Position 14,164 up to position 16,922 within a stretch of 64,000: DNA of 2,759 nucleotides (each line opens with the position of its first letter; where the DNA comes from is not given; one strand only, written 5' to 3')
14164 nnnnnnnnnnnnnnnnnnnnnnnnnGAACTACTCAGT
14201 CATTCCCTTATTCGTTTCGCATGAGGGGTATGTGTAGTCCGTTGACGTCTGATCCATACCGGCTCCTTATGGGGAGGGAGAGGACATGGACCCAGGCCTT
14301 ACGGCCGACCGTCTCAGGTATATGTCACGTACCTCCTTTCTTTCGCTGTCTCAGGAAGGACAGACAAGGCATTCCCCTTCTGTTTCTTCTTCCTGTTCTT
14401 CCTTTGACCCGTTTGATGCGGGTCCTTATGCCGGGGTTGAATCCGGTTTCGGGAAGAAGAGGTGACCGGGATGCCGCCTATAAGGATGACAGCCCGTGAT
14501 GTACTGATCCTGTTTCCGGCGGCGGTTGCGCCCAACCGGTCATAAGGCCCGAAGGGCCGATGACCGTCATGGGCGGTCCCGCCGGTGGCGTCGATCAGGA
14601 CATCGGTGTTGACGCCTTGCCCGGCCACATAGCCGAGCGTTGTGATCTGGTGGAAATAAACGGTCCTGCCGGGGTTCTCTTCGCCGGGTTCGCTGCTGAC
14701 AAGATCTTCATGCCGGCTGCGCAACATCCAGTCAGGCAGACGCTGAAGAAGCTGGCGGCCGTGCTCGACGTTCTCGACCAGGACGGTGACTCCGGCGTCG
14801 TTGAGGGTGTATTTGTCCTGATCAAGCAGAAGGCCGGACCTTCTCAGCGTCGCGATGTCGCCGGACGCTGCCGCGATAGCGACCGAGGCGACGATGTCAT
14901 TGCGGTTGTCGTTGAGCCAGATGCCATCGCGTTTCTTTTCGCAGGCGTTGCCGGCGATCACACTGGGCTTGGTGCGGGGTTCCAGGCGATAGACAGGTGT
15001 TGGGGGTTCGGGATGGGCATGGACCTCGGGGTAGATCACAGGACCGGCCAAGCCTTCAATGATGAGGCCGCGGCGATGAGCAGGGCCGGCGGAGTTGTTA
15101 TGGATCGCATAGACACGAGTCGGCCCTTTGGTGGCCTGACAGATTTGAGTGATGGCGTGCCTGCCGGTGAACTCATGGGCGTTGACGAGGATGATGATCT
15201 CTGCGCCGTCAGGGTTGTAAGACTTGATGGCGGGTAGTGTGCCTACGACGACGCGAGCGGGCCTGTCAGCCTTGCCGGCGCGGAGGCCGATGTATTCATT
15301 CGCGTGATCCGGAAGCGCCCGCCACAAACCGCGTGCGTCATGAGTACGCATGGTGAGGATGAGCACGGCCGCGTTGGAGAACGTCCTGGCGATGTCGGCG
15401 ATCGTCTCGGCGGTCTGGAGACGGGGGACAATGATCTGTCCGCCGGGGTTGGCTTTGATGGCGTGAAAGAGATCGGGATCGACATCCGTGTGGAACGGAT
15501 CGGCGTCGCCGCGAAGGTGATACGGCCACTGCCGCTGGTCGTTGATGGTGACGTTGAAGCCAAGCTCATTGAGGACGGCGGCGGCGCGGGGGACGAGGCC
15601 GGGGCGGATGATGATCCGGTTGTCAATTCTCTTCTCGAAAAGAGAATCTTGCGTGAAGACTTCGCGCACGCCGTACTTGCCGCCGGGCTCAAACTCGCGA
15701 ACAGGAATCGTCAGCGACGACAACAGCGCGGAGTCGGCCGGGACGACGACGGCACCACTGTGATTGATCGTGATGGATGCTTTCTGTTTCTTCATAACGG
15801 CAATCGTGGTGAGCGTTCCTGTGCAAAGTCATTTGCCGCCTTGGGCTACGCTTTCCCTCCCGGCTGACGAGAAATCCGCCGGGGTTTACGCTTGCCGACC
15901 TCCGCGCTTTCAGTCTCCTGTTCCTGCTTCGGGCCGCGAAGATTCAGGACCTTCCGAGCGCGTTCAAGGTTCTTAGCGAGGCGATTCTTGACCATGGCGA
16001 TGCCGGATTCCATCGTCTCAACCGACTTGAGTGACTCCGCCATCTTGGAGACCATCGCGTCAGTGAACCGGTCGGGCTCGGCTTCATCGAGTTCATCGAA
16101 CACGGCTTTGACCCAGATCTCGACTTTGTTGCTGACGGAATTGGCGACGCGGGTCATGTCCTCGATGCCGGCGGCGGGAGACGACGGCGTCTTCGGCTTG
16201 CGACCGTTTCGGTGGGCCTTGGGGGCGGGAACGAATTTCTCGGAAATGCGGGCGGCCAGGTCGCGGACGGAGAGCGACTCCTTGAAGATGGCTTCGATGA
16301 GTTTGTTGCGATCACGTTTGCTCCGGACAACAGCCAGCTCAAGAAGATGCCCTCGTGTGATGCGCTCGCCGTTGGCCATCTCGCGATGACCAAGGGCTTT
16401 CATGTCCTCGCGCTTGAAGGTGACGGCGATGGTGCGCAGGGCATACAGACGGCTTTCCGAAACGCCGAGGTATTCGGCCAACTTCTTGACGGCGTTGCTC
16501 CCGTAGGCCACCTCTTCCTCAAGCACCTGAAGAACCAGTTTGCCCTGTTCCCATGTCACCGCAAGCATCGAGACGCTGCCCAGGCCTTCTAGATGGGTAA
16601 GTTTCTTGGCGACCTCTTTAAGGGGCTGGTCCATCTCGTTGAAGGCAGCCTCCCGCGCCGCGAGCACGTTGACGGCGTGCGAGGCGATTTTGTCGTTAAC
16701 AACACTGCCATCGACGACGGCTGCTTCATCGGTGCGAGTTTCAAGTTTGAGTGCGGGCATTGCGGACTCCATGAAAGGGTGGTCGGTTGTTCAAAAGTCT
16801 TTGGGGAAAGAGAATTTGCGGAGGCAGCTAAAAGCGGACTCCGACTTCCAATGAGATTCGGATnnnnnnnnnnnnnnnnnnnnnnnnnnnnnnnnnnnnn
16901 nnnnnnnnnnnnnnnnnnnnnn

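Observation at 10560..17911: Candidate undescribed RT-based system: 9-gene co-directional cassette around a stand-alone group-II-like reverse transcriptase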

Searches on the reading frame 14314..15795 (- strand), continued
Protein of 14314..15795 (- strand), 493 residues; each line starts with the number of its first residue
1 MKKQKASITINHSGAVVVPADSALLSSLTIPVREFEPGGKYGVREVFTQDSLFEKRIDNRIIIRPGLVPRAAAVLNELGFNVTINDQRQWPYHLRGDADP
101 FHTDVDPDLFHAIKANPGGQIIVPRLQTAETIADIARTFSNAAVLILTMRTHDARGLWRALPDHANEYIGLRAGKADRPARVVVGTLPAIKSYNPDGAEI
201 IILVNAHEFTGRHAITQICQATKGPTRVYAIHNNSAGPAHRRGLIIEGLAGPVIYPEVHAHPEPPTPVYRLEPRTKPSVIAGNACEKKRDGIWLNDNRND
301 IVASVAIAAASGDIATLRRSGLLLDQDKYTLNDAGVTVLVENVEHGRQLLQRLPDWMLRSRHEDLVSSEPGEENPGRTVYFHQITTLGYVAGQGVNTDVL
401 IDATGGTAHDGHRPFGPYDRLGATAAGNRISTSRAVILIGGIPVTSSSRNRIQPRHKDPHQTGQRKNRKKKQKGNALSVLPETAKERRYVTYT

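Call 53: search_protein_families(library=pfam, proteins=[L015:430-1689:+, L015:2400-2882:+, L015:3264-4124:+, L015:6459-6860:+, L015:8891-9946:+, L015:13470-13868:+, L015:16501-17598:+, L013:4428-6500:+, L013:6972-8378:-, L013:463-1443:+], max_evalue=0.01)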
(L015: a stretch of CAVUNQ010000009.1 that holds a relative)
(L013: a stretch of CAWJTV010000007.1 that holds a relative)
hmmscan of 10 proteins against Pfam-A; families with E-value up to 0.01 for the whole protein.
L015:430-1689:+ (419 aa): 1 family
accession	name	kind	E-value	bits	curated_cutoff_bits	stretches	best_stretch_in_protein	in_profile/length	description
PF00589.27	Phage_integrase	-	5.9e-11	42.9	27.1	1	364-408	125-170/172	Phage integrase family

L015:2400-2882:+ (160 aa): 1 family
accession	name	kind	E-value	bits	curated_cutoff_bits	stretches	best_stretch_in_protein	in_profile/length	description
PF07618.16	DUF1580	-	1.5e-07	31.3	24.4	1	76-120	10-55/57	Protein of unknown function (DUF1580)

L015:3264-4124:+ (286 aa): 1 family
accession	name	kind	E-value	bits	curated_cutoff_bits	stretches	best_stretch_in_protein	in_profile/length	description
PF02498.22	Bro-N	-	9.6e-08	33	25.6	1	34-112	4-92/96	BRO family, N-terminal domain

L015:6459-6860:+ (133 aa): 0 families

L015:8891-9946:+ (351 aa): 1 family
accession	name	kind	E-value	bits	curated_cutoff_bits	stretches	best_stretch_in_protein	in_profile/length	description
PF02195.25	ParB_N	-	0.0041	17.6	26.3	1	83-138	30-87/95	ParB N-terminal domain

L015:13470-13868:+ (132 aa): 1 family
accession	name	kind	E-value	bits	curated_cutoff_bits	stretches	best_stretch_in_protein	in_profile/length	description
PF08797.16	HIRAN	-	2.7e-14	53.2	24.7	1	25-100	6-83/96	HIRAN domain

L015:16501-17598:+ (365 aa): 1 family
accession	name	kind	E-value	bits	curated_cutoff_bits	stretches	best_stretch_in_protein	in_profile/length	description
PF06048.17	DUF927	-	0.00011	22.5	22.6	1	191-301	178-281/284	Domain of unknown function (DUF927)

L013:4428-6500:+ (690 aa): 3 families
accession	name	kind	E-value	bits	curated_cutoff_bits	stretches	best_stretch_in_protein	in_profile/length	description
PF00270.35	DEAD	-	3.7e-22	79.3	26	1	22-181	2-162/167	DEAD/DEAH box helicase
PF00271.37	Helicase_C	-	3.5e-20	72.7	23.5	1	222-327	5-110/110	Helicase conserved C-terminal domain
PF16124.10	RecQ_Zn_bind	-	2.1e-08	35.2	25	1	514-559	19-66/66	RecQ zinc-binding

L013:6972-8378:- (468 aa): 0 families

L013:463-1443:+ (326 aa): 0 families

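Call 72: find_related_loci(query=A3, collection=metagenome_contigs, flank=10000)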
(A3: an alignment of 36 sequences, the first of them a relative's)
Query A3 (489 aa) in metagenome_contigs; peptide patterns used: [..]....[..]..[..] (x = any residue, [..] = any of these).
83 stretches matched a pattern; 17 encode a relative of the query (tblastn E <= 1e-3); 17 distinct loci.
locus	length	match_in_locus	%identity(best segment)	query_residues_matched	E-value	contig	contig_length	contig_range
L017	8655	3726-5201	32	24-484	2e-46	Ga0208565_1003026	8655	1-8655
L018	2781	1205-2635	31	16-486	2e-46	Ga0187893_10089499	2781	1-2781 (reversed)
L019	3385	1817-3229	31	33-485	2e-42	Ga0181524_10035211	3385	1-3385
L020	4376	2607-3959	31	37-482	1e-38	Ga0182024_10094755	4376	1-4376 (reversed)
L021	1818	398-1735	28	41-485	3e-36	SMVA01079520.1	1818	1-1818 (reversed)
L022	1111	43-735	36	248-482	2e-30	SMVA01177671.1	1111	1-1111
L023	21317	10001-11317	24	60-481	5e-27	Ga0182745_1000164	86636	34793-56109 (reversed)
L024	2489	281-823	33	312-489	2e-22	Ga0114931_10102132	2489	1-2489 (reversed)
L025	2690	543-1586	28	138-479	2e-19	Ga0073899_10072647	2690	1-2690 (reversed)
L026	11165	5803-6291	35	312-483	1e-15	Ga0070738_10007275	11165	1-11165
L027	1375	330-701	40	363-489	9e-16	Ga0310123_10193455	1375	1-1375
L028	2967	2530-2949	36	251-400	4e-14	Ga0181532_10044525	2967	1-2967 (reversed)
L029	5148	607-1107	29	314-484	6e-12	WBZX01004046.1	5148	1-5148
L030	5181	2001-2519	33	302-474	1e-11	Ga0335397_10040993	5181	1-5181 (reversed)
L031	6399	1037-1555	33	302-474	9e-12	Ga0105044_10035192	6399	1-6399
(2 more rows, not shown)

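Call 73: find_related_loci(query=A3, collection=viral_contigs, flank=10000)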
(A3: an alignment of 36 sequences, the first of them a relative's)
Query A3 (489 aa) in viral_contigs; peptide patterns used: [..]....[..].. (x = any residue, [..] = any of these).
10 stretches matched a pattern, but none encodes a relative of the query by tblastn (E <= 1e-3).

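Call 91: search_dna_similar(query=window:14314-15795:-, collection=plasmids, mode=protein, max_evalue=0.001)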
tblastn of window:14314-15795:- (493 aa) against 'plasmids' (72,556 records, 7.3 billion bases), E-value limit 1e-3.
No match.

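Call 92: search_dna_similar(query=window:14314-15795:-, collection=phages, mode=protein, max_evalue=0.001)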
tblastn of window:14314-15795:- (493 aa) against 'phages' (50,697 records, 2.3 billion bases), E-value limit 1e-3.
No match.

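Call 93: search_dna_similar(query=L009:9857-11338:+, collection=plasmids, mode=protein, max_evalue=0.001)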
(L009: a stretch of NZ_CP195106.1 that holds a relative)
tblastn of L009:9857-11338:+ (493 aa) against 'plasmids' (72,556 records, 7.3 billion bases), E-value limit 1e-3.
No match.

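Call 99: search_protein_families(library=pfam, proteins=[L014:8052-9278:-, L008:8659-9873:+, L008:4647-6311:-, L023:7980-9656:+, L023:6222-7817:-, L023:2443-3774:+, L010:341-1687:+, L010:5696-6862:+, L017:6295-7392:+, L026:2262-4157:+], max_evalue=0.01)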
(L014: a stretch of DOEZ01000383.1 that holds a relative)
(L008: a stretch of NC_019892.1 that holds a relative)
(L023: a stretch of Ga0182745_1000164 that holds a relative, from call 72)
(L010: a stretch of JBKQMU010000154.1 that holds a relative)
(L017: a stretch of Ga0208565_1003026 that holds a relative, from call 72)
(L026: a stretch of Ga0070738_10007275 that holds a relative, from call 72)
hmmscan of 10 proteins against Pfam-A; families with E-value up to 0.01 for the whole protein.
L014:8052-9278:- (408 aa): 3 families
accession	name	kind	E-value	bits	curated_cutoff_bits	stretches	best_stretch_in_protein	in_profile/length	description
PF13102.12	Phage_int_SAM_5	-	1.9e-06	28.6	22.3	1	82-154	18-92/98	Phage integrase SAM-like domain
PF00589.27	Phage_integrase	-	2.4e-05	24.6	27.1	1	325-364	127-166/172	Phage integrase family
PF02899.23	Phage_int_SAM_1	-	5.9e-05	23.7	22.3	1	85-148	18-83/83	Phage integrase, N-terminal SAM-like domain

L008:8659-9873:+ (404 aa): 1 family
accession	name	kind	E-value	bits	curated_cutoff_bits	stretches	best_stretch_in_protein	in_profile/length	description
PF01609.27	DDE_Tnp_1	-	3.5e-07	30.6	23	1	111-345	3-200/200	Transposase DDE domain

L008:4647-6311:- (554 aa): 3 families
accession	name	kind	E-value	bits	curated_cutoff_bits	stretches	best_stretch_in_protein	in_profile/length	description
PF00239.26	Resolvase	-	9e-29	100.9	23.3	1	8-154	1-143/145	Resolvase, N terminal domain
PF07508.19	Recombinase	-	1.2e-19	70.8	21.1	1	185-306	2-102/102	Recombinase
PF13408.12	Zn_ribbon_recom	-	2.3e-11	44.3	25.3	1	320-388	1-58/58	Recombinase zinc beta ribbon domain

L023:7980-9656:+ (558 aa): 13 families
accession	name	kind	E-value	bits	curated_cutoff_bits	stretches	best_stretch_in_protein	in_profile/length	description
PF06956.16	RtcR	-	4.2e-82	274.5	23.1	1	11-190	2-183/183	Regulator of RNA terminal phosphate cyclase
PF00158.32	Sigma54_activat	-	1.1e-48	165.6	20.2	1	194-359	4-165/168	Sigma-54 interaction domain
PF14532.12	Sigma54_activ_2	-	1.8e-11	44.8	25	1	199-366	8-138/138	Sigma-54 interaction domain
PF01078.27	Mg_chelatase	-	2.3e-08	34.1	20.3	1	207-336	16-157/207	Magnesium chelatase, subunit ChlI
PF25601.1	AAA_lid_14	-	6.5e-07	29.5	27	1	367-451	1-80/87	AAA+ ATPase lid domain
PF07728.20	AAA_5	-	5.8e-06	26.8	22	1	215-337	1-123/139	AAA domain (dynein-related subfamily)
PF00004.35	AAA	-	1.5e-05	25.9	21.2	1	216-337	1-110/131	ATPase family associated with various cellular activities (AAA)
PF05729.18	NACHT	-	0.00012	22.4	26.7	1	216-311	3-100/167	NACHT domain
PF13191.12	AAA_16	-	0.00016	22.6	32.6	1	194-249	5-62/167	AAA ATPase domain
PF13245.12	AAA_19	-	0.00033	21.3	25.1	1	206-322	3-126/134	AAA domain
PF13401.12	AAA_22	-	0.00048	20.9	27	1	215-274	7-60/130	AAA domain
PF13604.12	AAA_30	-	0.0028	17.9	27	1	209-314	14-115/191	AAA domain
PF01637.24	ATPase_2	-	0.0088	16.3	33.2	0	202-241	8-48/225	ATPase domain predominantly from Archaea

L023:6222-7817:- (531 aa): 2 families
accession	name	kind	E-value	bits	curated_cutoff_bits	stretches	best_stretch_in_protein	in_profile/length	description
PF25045.1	vWA_Ro60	-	4.4e-15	56.4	27.7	1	336-511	3-163/165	Ro60 vWA domain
PF05731.17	TROVE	-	7.1e-07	29.2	23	0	224-302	273-351/442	TROVE domain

L023:2443-3774:+ (443 aa): 0 families

L010:341-1687:+ (448 aa): 3 families
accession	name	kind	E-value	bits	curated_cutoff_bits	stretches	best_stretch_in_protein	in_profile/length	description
PF10551.15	MULE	-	0.00022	22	27.6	1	258-319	33-97/99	MULE transposase domain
PF00872.24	Transposase_mut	-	0.0004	19.8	21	1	263-355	203-294/379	Transposase, Mutator family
PF14560.12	Ubiquitin_2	-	0.0012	19.7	23.1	1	168-237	17-84/86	Ubiquitin-like domain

L010:5696-6862:+ (388 aa): 2 families
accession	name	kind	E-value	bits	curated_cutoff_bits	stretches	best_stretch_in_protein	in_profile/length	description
PF03050.20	DDE_Tnp_IS66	-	3.9e-43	148.3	23.1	1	83-347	4-283/284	Transposase IS66 family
PF13005.12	zf-IS66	-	3e-07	31.2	27.3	1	22-66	2-45/46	zinc-finger binding domain of transposase IS66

L017:6295-7392:+ (365 aa): 1 family
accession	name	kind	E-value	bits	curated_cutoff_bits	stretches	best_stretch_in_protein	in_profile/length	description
PF12697.13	Abhydrolase_6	-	0.0021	19.2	26.3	0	190-244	6-60/217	Alpha/beta hydrolase family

L026:2262-4157:+ (631 aa): 0 families

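Call 113: search_protein_families(library=pfam, proteins=[L012:5719-7590:+, L005:11556-13496:+, L026:6270-8204:+, L023:11672-13198:+, L029:2869-3921:-, L030:4290-4850:+, L005:8308-8934:-, L020:1004-1384:+], max_evalue=0.01)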
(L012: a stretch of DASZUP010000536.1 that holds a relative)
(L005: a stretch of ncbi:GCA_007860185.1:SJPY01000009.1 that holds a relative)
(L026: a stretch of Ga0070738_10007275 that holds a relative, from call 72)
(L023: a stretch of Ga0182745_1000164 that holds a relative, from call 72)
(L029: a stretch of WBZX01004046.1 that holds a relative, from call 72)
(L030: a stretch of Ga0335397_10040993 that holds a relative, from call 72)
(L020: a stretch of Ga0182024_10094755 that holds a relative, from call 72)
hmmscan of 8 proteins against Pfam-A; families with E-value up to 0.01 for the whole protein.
L012:5719-7590:+ (623 aa): 2 families
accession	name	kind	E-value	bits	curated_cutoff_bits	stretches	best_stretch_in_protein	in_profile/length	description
PF00075.30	RNase_H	-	7.1e-36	123.9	25.8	1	468-610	3-140/141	RNase H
PF00078.32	RVT_1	-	1.7e-22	80.6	29.6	1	119-300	1-185/205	Reverse transcriptase (RNA-dependent DNA polymerase)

L005:11556-13496:+ (646 aa): 2 families
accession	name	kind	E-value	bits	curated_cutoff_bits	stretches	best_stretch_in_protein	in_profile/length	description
PF00078.32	RVT_1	-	6.9e-21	75.3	29.6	1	139-342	6-204/205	Reverse transcriptase (RNA-dependent DNA polymerase)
PF00075.30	RNase_H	-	1.2e-06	29.2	25.8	1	497-629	3-134/141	RNase H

L026:6270-8204:+ (644 aa): 1 family
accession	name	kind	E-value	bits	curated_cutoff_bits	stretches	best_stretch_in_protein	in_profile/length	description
PF00078.32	RVT_1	-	3.7e-24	86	29.6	1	160-372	1-205/205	Reverse transcriptase (RNA-dependent DNA polymerase)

L023:11672-13198:+ (508 aa): 1 family
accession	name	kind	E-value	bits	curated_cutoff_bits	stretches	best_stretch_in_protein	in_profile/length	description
PF00078.32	RVT_1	-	1.1e-20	74.7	29.6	1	160-348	7-187/205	Reverse transcriptase (RNA-dependent DNA polymerase)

L029:2869-3921:- (350 aa): 0 families

L030:4290-4850:+ (186 aa): 0 families

L005:8308-8934:- (208 aa): 5 families
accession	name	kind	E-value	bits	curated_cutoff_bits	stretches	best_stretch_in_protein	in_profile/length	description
PF00376.29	MerR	-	4.6e-05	23.6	28.2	1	7-35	2-30/38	MerR family regulatory protein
PF13411.12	MerR_1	-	4.8e-05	23.8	21.6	1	6-78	2-68/69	MerR HTH family regulatory protein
PF12728.13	HTH_17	-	0.0012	19.5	27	1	6-33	3-30/51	Helix-turn-helix domain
PF13338.12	AbiEi_4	-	0.0042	17.6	25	1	5-30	14-38/49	Transcriptional regulator, AbiEi antitoxin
PF13384.12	HTH_23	-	0.0065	16.7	24.6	0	3-26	16-39/50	Homeodomain-like domain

L020:1004-1384:+ (126 aa): 1 family
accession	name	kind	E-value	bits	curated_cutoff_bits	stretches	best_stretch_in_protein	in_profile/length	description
PF07618.16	DUF1580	-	0.00018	21.5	24.4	1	33-81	12-56/57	Protein of unknown function (DUF1580)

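Call 128: search_protein_families(library=padloc, proteins=[L005:779-2641:+, L005:2641-4716:+, L015:13470-13868:+, L009:13598-14767:+, L009:5859-8189:+, L026:2262-4157:+, L009:9857-11338:+, L009:8968-10044:+], max_evalue=0.001)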
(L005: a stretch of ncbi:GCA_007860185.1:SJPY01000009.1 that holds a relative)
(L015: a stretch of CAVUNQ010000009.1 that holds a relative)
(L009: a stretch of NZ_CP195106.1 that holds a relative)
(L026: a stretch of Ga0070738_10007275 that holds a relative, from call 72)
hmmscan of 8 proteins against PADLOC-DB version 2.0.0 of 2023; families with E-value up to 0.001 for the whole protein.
L005:779-2641:+ (620 aa): 10 families
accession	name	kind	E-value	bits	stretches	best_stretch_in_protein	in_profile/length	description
PDLC03863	LmuB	-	2.7e-162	539.6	1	2-611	2-609/610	-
PDLC03867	LmuB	-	1.8e-77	259.2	1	5-609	3-600/605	-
PDLC03862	LmuB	-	1.9e-48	163.3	1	5-609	6-638/643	-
PDLC03859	LmuB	-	6.6e-37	126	1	7-613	4-608/611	-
PDLC03866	LmuB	-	1.1e-14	51.6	1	21-440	18-453/641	-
PDLC03860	LmuB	-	4.5e-07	26.8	0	22-137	21-127/565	-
PDLC03865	LmuB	-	4.5e-05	19.8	0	208-423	380-610/1007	-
PDLC02726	PbeC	-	0.00014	18.5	0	212-308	359-452/637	PbeC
PDLC00069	GajA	-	0.00014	18.4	1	20-175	16-165/687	AAA ATPase domain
PDLC02979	AriA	-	0.00025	19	0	21-426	17-255/373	-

L005:2641-4716:+ (691 aa): 37 families (the best 25 are shown)
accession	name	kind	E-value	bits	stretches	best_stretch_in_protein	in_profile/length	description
PDLC03802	RTasHel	-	8e-21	72.5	2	440-587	190-324/675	DRT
PDLC01087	C3a187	-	1.4e-19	68.4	1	443-687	320-551/559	NERD+UvrD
PDLC00132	GajB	-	2.8e-18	63.9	2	441-586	213-360/625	UrvD helicase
PDLC00117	GajB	-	1.2e-17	61.6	2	607-677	511-573/604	UrvD helicase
PDLC00114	GajB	-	7.9e-17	59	2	609-677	546-610/635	UrvD helicase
PDLC00127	GajB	-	1.3e-14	51.7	2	610-676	505-564/594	UrvD helicase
PDLC00129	GajB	-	3.6e-14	50.3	1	442-542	226-327/594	UrvD helicase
PDLC00103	GajB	-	5e-14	50.1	2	443-585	212-354/612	UrvD helicase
PDLC00107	GajB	-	7.5e-13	45.9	2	441-485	214-257/587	UrvD helicase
PDLC00104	GajB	-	9.5e-13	45.7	1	610-677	503-562/574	UrvD helicase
PDLC00123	GajB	-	8e-12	42.5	1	611-676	442-505/540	UrvD helicase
PDLC00121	GajB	-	5e-11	39.8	1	442-485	202-242/565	UrvD helicase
PDLC00112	GajB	-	5.9e-11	39.7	1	564-676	451-555/581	UrvD helicase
PDLC00130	GajB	-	2e-10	37.6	1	609-677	507-567/589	UrvD helicase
PDLC00136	GajB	-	3.5e-10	37.4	1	443-533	207-300/570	UrvD helicase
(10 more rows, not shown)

L015:13470-13868:+ (132 aa): 2 families
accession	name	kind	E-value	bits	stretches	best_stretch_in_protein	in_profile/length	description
PDLC04347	PDC-M03B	-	2.8e-05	21.8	1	39-85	151-197/245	-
PDLC04349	PDC-M03B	-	0.00018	19.2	1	37-86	154-203/232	-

L009:13598-14767:+ (389 aa): 0 families

L009:5859-8189:+ (776 aa): 0 families

L026:2262-4157:+ (631 aa): 0 families

L009:9857-11338:+ (493 aa): 0 families

L009:8968-10044:+ (358 aa): 1 family
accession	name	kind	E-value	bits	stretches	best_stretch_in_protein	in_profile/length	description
PDLC03229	MTase_II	-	2.5e-07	27.8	1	46-105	32-93/436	Type II methyltransferase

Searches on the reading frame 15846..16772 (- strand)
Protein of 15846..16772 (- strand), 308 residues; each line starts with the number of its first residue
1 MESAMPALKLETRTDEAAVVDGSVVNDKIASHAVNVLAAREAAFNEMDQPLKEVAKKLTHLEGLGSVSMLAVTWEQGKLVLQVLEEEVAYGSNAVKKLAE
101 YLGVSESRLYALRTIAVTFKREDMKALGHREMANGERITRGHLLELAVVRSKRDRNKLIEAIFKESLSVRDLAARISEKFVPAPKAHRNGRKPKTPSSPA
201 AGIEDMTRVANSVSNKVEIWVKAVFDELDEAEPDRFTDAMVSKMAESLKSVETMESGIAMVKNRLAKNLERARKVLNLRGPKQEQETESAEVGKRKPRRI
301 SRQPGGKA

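Call 3: search_protein_families(library=pfam, proteins=[window:15846-16772:-], max_evalue=0.1)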
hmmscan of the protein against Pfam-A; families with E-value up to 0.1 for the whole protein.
window:15846-16772:- (308 aa): 5 families
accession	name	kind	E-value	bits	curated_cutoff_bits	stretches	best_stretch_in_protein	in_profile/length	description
PF17761.7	DUF1016_N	-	0.00064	20.3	32.8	1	69-179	21-133/137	DUF1016 N-terminal domain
PF17762.8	HTH_ParB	-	0.012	16.2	22.6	1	131-178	52-99/102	ParB HTH domain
PF21476.4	PF0610-like_N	-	0.015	16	33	0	95-125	17-48/50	PF0610-like, N-terminal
PF07022.19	Phage_CI_repr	-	0.017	15.9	22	1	88-156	8-38/65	Bacteriophage CI repressor helix-turn-helix domain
PF01527.26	HTH_Tnp_1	-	0.072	13.8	24.1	0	88-116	19-47/75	Transposase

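Call 4: search_protein_families(library=padloc, proteins=[window:15846-16772:-], max_evalue=0.1)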
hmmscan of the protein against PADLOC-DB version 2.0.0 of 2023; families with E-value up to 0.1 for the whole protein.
window:15846-16772:- (308 aa): 3 families
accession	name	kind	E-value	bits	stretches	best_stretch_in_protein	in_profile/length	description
PDLC04822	PDC-S02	-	9.2e-07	26.7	1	66-179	33-148/294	-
PDLC04807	PDC-S02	-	1.1e-05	22.9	1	68-180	38-153/351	-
PDLC04795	PDC-S02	-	0.0036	14.5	1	68-188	49-171/357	-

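Call 5: search_protein_families(library=ncbifam, proteins=[window:15846-16772:-], max_evalue=0.1)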
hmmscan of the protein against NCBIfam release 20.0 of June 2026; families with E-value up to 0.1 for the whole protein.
window:15846-16772:- (308 aa): 1 family
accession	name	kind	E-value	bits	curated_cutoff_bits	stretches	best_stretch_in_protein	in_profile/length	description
TIGR04285.1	nucleoid_noc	exception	0.015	14.7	315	1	131-223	146-232/255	nucleoid occlusion protein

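Call 6: search_protein_families(library=phrogs, proteins=[window:15846-16772:-], max_evalue=0.01)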
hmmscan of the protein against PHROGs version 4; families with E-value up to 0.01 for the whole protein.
window:15846-16772:- (308 aa): 0 families

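Call 124: predict_structure(protein=window:15846-16772:-)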
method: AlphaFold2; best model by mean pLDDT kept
length: 308 residues; sequences in the alignment: 1
mean_pLDDT: 48.2   pTM: 0.31
mean pLDDT of the five models: 48.2, 42.4, 40.7, 40.3, 35.7
residues with pLDDT >= 90: 0; 70-90: 18; 50-70: 96; < 50: 194
segments of 3 or more residues with pLDDT < 50: 1-33, 60-72, 130-141, 165-228, 231-233, 238-252, 254-258, 260-262, 271-273, 279-308
pLDDT, mean of each block of 10 residues (from residue 1): 34 33 41 59 76 65 41 55 56 67 62 56 55 46 51 56 42 36 32 38 43 44 45 47 46 48 50 49 39 41 41
secondary structure, 60 per line:
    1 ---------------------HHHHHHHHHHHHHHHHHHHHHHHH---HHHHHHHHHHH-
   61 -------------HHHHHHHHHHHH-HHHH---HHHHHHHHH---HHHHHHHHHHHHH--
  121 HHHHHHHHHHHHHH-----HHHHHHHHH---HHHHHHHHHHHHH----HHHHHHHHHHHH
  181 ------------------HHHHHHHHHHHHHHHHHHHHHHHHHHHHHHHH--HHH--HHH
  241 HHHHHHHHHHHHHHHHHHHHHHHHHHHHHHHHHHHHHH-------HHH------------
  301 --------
elements in order: H22-45 H49-59 H74-85 H87-90 H94-102 H106-118 H121-134 H140-148 H152-164 H169-180 H199-230 H238-278
